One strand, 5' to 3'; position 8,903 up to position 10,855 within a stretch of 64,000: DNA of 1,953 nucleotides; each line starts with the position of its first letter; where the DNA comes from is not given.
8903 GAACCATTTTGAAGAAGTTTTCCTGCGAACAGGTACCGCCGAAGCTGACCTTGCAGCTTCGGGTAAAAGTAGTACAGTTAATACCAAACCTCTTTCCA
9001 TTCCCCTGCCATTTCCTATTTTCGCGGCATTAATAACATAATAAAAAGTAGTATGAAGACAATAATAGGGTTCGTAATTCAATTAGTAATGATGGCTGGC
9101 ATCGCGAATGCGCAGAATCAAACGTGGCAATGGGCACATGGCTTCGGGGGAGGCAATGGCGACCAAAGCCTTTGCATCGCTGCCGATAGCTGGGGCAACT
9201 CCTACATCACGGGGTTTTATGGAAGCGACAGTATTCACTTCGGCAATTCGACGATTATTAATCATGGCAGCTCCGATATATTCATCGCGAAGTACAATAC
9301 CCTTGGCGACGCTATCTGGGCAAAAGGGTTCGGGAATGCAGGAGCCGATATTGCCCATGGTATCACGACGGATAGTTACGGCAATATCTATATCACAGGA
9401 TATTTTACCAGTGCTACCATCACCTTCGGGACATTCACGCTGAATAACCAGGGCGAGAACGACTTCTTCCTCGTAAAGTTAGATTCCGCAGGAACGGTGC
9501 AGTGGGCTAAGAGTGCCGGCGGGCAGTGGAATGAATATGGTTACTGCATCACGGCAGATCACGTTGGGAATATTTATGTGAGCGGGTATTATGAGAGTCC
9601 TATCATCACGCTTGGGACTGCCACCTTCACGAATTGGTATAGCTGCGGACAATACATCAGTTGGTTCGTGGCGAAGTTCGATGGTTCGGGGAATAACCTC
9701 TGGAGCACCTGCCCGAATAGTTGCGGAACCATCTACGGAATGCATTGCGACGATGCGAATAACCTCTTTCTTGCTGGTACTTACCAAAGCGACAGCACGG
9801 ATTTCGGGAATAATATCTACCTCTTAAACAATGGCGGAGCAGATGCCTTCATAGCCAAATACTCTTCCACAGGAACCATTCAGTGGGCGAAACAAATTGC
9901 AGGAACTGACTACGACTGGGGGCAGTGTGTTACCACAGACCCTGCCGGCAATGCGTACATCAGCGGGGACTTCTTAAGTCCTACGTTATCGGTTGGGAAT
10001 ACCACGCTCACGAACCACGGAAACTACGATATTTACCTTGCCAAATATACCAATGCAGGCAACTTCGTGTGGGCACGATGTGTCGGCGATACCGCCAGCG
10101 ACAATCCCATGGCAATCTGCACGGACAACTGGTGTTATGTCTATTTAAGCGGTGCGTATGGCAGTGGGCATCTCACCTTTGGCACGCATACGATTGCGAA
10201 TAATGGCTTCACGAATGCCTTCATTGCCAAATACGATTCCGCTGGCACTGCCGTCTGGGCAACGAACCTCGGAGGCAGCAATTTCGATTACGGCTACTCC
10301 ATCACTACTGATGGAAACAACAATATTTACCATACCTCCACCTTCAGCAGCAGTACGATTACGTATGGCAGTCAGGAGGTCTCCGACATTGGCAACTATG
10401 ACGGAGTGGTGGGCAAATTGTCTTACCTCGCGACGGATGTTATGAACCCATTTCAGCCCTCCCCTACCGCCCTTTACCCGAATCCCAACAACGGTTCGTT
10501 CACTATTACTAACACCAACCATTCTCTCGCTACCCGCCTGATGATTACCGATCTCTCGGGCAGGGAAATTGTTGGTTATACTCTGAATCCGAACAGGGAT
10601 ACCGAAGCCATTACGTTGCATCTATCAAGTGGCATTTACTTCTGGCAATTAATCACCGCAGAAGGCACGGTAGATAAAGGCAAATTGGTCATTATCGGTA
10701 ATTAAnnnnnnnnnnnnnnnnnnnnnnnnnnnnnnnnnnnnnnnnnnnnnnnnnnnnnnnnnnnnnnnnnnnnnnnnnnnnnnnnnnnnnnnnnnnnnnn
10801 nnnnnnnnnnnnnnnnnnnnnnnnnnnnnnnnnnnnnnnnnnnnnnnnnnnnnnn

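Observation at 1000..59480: Thirteen intergenic tandem arrays with a strict 21/42-bp period, each with a different unit sequence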

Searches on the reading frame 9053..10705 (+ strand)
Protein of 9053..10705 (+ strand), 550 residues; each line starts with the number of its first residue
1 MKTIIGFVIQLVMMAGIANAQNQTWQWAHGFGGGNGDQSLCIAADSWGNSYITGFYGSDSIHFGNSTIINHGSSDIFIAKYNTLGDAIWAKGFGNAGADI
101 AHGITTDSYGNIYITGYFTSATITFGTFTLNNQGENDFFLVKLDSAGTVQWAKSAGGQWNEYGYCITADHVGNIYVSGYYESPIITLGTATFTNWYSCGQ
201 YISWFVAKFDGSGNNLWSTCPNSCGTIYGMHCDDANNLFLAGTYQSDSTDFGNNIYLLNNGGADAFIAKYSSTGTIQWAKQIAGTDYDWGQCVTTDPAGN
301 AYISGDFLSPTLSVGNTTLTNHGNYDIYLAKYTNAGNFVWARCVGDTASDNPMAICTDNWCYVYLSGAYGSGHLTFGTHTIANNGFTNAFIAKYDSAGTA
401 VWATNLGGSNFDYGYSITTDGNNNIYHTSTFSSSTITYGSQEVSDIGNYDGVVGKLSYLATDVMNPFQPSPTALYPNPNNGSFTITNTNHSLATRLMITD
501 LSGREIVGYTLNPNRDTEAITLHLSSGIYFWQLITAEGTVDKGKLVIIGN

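Call 6: search_protein_families(library=pfam, proteins=[window:9053-10705:+])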
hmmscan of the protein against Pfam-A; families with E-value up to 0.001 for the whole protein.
window:9053-10705:+ (550 aa): 2 families
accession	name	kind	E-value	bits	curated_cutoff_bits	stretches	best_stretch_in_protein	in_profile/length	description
PF06739.17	SBBP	-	9.5e-17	61.1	20.5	2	88-117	1-31/38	Beta-propeller repeat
PF18962.6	Por_Secre_tail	-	1.1e-09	38.9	27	1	474-547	1-75/75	Secretion system C-terminal sorting domain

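Call 79: find_encoding_contigs(protein=window:9053-10705:+, flank=1500, max_places=10)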
Protein window:9053-10705:+ (550 aa): 8 contigs read that carry it; 6 places shown.
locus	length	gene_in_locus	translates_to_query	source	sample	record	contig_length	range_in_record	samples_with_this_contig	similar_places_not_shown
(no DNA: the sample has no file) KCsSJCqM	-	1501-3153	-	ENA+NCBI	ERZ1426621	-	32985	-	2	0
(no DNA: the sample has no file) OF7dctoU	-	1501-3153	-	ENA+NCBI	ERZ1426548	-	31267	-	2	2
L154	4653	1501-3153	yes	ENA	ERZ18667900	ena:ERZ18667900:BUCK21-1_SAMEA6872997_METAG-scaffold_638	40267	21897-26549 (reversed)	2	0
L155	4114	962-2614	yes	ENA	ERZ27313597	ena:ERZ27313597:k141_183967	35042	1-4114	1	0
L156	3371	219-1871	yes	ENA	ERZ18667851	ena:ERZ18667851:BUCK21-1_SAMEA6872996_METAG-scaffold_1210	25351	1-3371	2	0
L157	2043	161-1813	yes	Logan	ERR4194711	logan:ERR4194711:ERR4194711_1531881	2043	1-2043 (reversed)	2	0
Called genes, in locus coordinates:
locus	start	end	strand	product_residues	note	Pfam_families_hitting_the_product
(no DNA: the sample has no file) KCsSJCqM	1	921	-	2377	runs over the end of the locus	PF12799:LRR_4 (faint), PF23952:LRR_EndoS (faint), PF04862:DUF642 (faint), PF18962:Por_Secre_tail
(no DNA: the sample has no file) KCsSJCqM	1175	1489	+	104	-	-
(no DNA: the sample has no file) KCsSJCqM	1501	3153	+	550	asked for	PF06739:SBBP (weak), PF18962:Por_Secre_tail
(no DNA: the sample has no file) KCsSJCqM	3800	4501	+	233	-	PF20260:PUA_4, PF04452:Methyltrans_RNA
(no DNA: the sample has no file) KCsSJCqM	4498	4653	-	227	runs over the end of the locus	PF01694:Rhomboid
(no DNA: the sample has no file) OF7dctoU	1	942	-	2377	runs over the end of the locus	PF12799:LRR_4 (faint), PF23952:LRR_EndoS (faint), PF04862:DUF642 (faint), PF18962:Por_Secre_tail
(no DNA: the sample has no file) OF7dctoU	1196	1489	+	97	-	-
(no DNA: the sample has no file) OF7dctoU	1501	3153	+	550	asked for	PF06739:SBBP (weak), PF18962:Por_Secre_tail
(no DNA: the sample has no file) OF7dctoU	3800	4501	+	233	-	PF20260:PUA_4, PF04452:Methyltrans_RNA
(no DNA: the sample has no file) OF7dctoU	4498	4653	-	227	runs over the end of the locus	PF01694:Rhomboid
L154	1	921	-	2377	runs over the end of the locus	PF12799:LRR_4 (faint), PF23952:LRR_EndoS (faint), PF04862:DUF642 (faint), PF18962:Por_Secre_tail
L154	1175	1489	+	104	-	-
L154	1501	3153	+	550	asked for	PF06739:SBBP (weak), PF18962:Por_Secre_tail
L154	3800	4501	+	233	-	PF20260:PUA_4, PF04452:Methyltrans_RNA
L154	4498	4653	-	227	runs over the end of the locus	PF01694:Rhomboid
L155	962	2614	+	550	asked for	PF06739:SBBP (weak), PF18962:Por_Secre_tail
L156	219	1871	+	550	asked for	PF06739:SBBP (weak), PF18962:Por_Secre_tail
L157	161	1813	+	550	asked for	PF06739:SBBP (weak), PF18962:Por_Secre_tail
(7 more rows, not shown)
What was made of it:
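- On VNTR / minisatellite: A 21-bp difference in array 2 is inferred from gene coordinates (call 79).
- Gene coordinates in another assembly put array 2 at 21 bp shorter (call 79).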
